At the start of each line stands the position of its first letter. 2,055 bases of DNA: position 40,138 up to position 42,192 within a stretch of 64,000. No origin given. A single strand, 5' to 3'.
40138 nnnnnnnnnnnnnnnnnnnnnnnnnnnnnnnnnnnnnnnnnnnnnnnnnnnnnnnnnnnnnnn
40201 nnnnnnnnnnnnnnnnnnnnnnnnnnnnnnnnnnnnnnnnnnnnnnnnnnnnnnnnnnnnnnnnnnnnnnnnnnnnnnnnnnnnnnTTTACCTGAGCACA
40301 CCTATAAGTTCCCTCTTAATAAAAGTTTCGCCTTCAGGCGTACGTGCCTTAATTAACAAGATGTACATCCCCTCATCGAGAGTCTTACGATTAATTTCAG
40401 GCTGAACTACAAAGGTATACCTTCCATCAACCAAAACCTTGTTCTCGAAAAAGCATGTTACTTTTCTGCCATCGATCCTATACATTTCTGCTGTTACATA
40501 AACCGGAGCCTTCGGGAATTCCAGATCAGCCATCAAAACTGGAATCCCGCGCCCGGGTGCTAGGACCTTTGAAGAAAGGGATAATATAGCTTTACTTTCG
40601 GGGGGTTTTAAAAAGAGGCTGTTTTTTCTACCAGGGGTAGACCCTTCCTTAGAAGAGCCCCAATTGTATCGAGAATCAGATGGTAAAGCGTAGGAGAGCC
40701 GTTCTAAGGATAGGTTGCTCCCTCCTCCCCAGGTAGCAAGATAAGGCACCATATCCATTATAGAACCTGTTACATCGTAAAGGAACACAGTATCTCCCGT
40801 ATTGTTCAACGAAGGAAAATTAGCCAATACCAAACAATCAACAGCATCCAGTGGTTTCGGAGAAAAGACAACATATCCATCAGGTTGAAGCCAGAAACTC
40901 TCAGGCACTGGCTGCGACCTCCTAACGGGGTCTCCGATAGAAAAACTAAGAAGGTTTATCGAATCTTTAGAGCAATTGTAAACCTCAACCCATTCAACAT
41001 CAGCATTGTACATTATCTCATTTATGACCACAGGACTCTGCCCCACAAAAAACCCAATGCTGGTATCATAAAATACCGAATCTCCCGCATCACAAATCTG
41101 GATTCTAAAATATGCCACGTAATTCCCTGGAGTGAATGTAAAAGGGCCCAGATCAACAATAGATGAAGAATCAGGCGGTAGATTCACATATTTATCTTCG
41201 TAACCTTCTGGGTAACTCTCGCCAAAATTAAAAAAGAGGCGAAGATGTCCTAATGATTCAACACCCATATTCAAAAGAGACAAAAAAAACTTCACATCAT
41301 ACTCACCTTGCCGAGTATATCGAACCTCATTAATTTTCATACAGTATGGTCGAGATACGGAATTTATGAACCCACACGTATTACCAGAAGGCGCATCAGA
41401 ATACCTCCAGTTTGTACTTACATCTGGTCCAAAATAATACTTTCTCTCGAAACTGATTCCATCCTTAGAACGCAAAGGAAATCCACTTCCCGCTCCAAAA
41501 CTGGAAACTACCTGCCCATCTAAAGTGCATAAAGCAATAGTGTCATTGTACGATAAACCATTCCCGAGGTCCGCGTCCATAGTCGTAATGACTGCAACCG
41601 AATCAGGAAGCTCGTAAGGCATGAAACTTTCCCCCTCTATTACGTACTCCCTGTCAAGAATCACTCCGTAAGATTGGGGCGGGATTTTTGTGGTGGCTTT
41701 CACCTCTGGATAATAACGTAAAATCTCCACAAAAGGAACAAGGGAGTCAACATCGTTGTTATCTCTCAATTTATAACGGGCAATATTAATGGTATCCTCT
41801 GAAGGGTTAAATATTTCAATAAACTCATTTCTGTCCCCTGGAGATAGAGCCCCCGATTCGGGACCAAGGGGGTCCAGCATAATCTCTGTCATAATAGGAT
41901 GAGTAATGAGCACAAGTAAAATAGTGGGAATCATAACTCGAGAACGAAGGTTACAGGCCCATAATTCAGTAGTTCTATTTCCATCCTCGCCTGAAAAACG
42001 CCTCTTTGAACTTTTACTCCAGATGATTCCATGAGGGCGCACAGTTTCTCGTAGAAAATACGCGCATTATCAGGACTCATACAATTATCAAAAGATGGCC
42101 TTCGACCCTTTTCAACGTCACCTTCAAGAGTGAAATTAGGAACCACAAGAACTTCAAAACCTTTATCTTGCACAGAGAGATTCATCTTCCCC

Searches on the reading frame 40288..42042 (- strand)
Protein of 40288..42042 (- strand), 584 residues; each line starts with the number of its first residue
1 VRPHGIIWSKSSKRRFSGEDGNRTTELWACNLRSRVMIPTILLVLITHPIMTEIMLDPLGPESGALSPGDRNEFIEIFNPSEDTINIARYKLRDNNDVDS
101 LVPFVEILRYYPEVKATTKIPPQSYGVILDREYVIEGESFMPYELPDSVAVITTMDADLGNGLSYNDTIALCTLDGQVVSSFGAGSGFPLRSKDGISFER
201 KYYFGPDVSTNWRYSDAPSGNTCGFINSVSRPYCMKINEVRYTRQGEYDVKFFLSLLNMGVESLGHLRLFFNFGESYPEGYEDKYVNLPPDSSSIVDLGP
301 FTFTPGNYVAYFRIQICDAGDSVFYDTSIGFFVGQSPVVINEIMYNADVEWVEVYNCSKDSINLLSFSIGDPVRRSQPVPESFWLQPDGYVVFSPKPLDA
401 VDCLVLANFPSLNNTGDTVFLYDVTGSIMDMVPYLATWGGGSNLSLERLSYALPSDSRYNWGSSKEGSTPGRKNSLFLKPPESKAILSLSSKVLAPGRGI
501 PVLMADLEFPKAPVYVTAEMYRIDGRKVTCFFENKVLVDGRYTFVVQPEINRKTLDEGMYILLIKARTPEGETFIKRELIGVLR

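Call 49: search_protein_families(library=pfam, proteins=[window:40288-42042:-], max_evalue=0.00001)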
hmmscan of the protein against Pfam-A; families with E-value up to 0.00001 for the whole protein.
window:40288-42042:- (584 aa): 1 family
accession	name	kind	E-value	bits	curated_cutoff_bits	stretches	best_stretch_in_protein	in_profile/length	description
PF00932.25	LTD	-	1.3e-22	80.6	34.3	2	336-434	6-107/109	Lamin Tail Domain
